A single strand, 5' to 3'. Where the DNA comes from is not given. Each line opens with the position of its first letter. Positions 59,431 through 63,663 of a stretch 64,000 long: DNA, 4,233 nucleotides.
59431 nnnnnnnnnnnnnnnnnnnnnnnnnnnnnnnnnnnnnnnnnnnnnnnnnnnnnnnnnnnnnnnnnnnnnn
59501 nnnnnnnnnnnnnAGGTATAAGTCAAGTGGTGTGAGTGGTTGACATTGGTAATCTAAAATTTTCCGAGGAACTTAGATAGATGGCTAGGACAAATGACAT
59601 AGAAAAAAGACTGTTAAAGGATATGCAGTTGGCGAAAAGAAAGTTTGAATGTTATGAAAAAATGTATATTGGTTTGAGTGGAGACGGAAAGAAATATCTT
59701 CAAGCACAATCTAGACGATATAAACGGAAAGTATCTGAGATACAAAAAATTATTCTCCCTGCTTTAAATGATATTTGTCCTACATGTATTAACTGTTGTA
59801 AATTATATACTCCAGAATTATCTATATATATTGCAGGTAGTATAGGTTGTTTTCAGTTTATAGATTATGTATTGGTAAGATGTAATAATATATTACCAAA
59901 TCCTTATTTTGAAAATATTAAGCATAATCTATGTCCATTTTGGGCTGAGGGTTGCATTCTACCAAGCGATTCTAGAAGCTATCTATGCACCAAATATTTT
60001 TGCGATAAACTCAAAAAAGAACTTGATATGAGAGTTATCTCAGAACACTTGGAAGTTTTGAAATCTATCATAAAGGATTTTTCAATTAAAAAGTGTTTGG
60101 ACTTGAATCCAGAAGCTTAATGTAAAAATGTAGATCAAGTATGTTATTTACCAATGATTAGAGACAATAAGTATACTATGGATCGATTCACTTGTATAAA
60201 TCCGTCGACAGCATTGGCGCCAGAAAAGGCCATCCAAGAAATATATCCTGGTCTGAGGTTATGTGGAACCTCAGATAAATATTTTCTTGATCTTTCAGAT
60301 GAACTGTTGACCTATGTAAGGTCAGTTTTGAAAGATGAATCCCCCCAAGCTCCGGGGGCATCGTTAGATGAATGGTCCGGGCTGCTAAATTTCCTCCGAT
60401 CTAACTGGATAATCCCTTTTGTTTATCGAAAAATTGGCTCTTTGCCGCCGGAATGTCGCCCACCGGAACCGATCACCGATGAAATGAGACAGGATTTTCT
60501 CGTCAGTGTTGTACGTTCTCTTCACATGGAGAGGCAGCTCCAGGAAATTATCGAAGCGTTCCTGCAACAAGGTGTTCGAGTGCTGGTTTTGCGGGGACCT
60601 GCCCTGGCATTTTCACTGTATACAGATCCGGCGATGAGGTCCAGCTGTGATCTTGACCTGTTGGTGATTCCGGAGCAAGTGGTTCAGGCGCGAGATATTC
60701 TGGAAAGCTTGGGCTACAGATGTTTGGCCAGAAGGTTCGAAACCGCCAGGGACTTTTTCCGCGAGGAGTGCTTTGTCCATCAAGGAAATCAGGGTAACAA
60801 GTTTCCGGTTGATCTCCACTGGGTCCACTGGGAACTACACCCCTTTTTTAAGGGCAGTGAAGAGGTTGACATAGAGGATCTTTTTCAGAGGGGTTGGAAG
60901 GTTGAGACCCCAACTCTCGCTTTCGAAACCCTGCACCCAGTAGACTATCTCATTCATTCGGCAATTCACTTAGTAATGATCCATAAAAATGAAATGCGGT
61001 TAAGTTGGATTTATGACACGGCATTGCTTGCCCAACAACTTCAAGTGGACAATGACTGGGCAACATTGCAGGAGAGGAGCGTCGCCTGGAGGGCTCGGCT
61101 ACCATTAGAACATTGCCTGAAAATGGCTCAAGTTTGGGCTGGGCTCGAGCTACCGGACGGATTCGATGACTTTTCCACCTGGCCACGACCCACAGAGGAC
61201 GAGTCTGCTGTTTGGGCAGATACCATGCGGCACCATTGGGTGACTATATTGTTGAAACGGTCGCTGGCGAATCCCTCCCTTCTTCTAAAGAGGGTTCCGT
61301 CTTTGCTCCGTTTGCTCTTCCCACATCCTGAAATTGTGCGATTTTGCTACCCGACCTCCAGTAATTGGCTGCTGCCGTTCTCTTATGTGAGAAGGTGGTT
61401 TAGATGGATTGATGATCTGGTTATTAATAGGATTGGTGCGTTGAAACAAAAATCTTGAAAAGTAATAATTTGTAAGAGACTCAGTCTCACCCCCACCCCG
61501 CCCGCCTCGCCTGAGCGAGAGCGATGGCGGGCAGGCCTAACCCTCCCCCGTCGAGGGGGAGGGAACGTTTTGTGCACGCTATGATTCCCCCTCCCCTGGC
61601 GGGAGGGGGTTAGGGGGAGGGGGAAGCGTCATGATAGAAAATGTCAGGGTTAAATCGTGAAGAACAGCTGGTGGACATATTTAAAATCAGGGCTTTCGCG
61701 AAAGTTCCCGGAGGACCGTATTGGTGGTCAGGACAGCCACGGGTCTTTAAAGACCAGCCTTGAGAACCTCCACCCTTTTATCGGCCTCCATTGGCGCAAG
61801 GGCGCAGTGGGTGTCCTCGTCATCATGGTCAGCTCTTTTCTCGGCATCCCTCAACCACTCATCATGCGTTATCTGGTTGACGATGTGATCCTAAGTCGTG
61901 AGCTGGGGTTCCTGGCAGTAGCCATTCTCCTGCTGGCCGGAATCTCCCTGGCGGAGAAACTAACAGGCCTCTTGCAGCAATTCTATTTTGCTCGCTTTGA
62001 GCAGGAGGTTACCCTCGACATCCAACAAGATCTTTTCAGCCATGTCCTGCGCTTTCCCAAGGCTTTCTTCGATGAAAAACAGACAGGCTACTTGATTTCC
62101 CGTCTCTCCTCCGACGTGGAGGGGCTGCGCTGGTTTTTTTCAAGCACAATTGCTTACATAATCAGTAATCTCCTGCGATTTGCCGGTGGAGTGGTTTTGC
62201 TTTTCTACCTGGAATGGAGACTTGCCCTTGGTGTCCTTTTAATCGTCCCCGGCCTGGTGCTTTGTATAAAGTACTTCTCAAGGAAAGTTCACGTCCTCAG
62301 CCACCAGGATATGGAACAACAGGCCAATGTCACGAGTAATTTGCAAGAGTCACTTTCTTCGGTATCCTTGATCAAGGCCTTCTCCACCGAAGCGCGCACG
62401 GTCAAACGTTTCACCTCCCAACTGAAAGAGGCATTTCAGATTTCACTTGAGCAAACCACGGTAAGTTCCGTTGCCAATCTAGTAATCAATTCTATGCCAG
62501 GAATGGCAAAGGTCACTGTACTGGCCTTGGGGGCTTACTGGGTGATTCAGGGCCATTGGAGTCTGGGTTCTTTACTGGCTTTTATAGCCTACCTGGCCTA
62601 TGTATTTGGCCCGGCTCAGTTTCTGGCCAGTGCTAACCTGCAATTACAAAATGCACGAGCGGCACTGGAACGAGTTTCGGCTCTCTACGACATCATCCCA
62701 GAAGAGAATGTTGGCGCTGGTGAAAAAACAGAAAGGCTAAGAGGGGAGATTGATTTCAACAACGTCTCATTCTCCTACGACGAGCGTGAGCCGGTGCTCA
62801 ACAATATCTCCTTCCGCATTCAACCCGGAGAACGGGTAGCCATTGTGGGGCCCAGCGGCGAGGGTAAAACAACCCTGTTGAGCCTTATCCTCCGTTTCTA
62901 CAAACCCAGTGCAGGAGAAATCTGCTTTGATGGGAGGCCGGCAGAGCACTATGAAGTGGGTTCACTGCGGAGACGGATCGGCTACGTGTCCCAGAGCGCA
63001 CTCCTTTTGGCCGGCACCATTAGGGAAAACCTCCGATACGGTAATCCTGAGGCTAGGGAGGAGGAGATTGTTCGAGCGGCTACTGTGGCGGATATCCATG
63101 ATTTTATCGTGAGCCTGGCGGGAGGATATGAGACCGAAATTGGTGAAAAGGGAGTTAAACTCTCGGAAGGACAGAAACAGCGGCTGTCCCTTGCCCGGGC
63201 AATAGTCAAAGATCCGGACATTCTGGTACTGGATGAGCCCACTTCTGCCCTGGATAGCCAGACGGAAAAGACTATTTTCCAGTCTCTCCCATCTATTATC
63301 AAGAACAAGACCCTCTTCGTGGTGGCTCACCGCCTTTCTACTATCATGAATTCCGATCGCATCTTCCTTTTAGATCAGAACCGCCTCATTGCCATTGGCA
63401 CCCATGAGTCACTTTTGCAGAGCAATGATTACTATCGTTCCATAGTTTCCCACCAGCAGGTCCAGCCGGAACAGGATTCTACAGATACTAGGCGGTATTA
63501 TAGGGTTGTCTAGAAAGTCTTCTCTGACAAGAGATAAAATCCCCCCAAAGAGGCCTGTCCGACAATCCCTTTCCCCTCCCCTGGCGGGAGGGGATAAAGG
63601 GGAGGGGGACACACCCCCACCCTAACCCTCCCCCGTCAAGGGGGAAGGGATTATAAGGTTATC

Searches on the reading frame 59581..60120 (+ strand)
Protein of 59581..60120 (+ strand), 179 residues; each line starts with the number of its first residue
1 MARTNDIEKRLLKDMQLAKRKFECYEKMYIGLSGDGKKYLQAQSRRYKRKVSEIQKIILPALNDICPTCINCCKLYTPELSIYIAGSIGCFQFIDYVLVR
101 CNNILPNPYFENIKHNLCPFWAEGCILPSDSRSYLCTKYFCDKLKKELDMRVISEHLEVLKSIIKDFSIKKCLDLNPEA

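Call 5: search_protein_families(library=ncbifam, proteins=[window:59581-60120:+], max_evalue=0.01)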
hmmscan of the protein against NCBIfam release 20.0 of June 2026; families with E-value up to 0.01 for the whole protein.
window:59581-60120:+ (179 aa): 0 families

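Call 6: search_protein_families(library=pfam, proteins=[window:59581-60120:+], max_evalue=0.01)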
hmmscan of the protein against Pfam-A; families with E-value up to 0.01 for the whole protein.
window:59581-60120:+ (179 aa): 0 families

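Call 72: search_protein_families(library=pfam, proteins=[window:59581-60120:+], max_evalue=10)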
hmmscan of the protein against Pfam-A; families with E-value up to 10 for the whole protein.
window:59581-60120:+ (179 aa): 2 families
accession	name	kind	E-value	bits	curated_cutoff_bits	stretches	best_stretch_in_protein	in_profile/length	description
PF16676.10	FOXO-TAD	-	0.05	14.5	27.4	1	142-176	2-38/42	Transactivation domain of FOXO protein family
PF16360.10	GTP-bdg_M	-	0.32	12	29.5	1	29-56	36-63/79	GTP-binding GTPase Middle Region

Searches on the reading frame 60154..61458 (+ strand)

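Call 5: search_protein_families(library=ncbifam, proteins=[window:60154-61458:+], max_evalue=0.01)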
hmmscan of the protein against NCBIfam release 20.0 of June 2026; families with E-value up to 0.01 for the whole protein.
window:60154-61458:+ (434 aa): 0 families

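Call 6: search_protein_families(library=pfam, proteins=[window:60154-61458:+], max_evalue=0.01)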
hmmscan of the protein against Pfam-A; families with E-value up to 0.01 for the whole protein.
window:60154-61458:+ (434 aa): 1 family
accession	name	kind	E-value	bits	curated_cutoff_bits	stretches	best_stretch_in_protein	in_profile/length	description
PF14907.12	NTP_transf_5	-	7.2e-46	157.2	31.2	1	73-329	4-248/249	Uncharacterised nucleotidyltransferase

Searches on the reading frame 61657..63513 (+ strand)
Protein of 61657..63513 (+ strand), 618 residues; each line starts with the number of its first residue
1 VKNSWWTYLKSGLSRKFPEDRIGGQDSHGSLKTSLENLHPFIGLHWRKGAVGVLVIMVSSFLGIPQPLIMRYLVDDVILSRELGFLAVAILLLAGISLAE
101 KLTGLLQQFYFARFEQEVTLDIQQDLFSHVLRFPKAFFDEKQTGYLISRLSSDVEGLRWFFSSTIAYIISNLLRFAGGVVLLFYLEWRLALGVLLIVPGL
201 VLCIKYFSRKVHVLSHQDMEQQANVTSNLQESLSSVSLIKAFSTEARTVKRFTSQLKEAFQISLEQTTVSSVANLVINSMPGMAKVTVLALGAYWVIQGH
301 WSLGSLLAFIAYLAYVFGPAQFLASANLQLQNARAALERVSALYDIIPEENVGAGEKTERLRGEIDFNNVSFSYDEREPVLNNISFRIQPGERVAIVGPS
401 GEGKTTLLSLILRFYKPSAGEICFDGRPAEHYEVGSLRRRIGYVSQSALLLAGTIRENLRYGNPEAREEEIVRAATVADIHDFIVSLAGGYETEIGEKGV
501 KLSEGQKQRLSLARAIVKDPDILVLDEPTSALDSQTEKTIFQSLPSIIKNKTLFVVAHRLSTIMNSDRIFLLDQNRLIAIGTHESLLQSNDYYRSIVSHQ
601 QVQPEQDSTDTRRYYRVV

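Call 5: search_protein_families(library=ncbifam, proteins=[window:61657-63513:+], max_evalue=0.01)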
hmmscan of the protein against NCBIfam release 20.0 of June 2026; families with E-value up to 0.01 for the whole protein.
window:61657-63513:+ (618 aa): 188 families (the best 25 are shown)
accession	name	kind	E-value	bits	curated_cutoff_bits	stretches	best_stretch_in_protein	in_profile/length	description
TIGR02204.1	MsbA_rel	hypoth_equivalog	1.1e-132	443.6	780.4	1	34-600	5-575/576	ABC transporter, permease/ATP-binding protein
TIGR00958.1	3a01208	subfamily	3e-128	429.1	874.6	1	4-597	123-711/711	antigen peptide transporter 2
TIGR02203.1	MsbA_lipidA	equivalog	6.9e-125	417.7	602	1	68-598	35-567/572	lipid A export permease/ATP-binding protein MsbA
TIGR01846.1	type_I_sec_HlyB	subfamily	1.6e-114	383.7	725.55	1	54-600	145-692/694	type I secretion system permease/ATPase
TIGR03796.1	NHLM_micro_ABC1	equivalog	3.6e-108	362.7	853.3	1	56-597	163-709/710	NHLP family bacteriocin export ABC transporter peptidase/permease/ATPase subunit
TIGR03375.1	type_I_sec_LssB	subfamily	6.3e-105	352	693.1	1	113-590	215-692/696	type I secretion system permease/ATPase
NF010178.0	PRK13657.1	equivalog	6.7e-105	351.7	733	1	60-610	32-580/588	glucan ABC transporter ATP-binding protein/ permease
NF052233.1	CphA_assoc_ABC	equivalog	5.4e-104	349.1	880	1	51-610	188-753/766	cyanophycin metabolism-associated ABC transporter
NF045513.1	HepA_fam_ABC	equivalog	2.4e-103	346.6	725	1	75-589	80-598/610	heterocyst formation ABC transporter subunit HepA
TIGR01193.1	bacteriocin_ABC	subfamily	8.4e-102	341.9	523.85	1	36-598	142-707/708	peptide cleavage/export ABC transporter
NF008381.0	PRK11176.1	equivalog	4.4e-101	339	867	1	57-600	35-579/582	lipid A ABC transporter ATP-binding protein/permease MsbA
TIGR03797.1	NHLM_micro_ABC2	equivalog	7.9e-99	332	709.4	1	54-600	143-685/686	NHLP bacteriocin export ABC transporter permease/ATPase subunit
NF008055.0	PRK10789.1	equivalog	4.5e-94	316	845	1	44-611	13-582/590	SmdA family multidrug ABC transporter permease/ATP-binding protein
NF008056.1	PRK10790.1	equivalog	6.1e-90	302.4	746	1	42-604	17-579/584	SmdB family multidrug efflux ABC transporter permease/ATP-binding protein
TIGR01192.1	chvA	subfamily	4.9e-85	286.3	585.4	1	48-612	18-582/585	glucan export ABC transporter ATP-binding protein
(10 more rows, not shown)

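Call 6: search_protein_families(library=pfam, proteins=[window:61657-63513:+], max_evalue=0.01)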
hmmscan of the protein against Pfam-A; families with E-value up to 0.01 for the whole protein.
window:61657-63513:+ (618 aa): 4 families
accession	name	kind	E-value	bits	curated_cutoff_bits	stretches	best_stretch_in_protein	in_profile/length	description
PF00664.28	ABC_membrane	-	5.9e-49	167.6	28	1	52-319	4-273/274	ABC transporter transmembrane region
PF00005.33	ABC_tran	-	7.5e-35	120.9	25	1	381-530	1-137/137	ABC transporter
PF02463.25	SMC_N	-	8.3e-05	22.6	40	1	222-571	76-210/220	RecF/RecN/SMC N terminal domain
PF13304.12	AAA_21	-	0.00028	21.5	27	0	502-544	238-283/304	AAA domain, putative AbiEii toxin, Type IV TA system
